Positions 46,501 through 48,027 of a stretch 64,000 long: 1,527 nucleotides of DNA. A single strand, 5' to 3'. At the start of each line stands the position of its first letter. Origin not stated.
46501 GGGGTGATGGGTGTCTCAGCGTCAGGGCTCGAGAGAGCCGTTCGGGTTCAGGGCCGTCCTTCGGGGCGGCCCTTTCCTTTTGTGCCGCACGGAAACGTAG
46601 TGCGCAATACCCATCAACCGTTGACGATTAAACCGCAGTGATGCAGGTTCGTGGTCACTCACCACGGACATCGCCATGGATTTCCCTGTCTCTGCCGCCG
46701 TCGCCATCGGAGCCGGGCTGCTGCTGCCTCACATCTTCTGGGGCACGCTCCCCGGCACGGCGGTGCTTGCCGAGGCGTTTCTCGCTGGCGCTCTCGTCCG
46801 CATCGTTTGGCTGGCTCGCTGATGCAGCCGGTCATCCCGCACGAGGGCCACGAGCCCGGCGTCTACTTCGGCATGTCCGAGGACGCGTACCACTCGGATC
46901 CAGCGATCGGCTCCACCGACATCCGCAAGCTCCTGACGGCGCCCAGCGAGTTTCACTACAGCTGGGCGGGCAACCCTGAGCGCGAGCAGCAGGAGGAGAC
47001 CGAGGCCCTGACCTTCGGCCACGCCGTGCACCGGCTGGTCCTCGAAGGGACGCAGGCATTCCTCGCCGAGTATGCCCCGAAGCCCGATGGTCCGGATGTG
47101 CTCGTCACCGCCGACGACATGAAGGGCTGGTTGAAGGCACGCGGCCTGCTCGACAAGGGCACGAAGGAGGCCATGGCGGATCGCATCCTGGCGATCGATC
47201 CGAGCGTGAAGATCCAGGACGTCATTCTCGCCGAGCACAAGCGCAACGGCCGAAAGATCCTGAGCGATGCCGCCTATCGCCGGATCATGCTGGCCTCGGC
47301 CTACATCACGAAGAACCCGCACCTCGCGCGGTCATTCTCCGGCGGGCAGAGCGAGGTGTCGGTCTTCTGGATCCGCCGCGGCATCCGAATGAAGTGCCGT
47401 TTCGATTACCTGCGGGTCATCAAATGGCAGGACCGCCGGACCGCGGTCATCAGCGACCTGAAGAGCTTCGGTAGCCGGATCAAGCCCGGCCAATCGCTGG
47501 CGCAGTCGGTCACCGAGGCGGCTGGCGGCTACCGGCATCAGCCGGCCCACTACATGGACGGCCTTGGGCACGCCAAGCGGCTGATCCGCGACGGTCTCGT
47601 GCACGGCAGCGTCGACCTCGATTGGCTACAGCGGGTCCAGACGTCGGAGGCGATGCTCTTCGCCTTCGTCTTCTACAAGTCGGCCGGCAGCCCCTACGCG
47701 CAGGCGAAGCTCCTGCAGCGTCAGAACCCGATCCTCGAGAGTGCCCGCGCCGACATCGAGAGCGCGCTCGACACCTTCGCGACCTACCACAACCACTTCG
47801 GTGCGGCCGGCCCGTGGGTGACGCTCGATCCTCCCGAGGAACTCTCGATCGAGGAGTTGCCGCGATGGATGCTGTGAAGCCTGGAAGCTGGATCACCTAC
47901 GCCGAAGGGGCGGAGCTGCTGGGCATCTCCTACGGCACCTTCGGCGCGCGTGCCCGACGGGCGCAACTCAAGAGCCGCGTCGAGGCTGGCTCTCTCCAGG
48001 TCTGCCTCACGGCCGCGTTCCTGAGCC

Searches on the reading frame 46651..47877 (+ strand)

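Call 46: search_protein_families(library=pfam, proteins=[window:46651-47877:+], max_evalue=0.1)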
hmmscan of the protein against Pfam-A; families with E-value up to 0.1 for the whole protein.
window:46651-47877:+ (408 aa): 3 families
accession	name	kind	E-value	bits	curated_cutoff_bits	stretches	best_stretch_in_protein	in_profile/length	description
PF12684.13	DUF3799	-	3.4e-06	27.5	26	1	99-274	11-130/233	PDDEXK-like domain of unknown function (DUF3799)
PF12705.13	PDDEXK_1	-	0.00045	20.7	22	1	90-308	6-172/247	PD-(D/E)XK nuclease superfamily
PF02037.33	SAP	-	0.0057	16.7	23.9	1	153-180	6-33/37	SAP domain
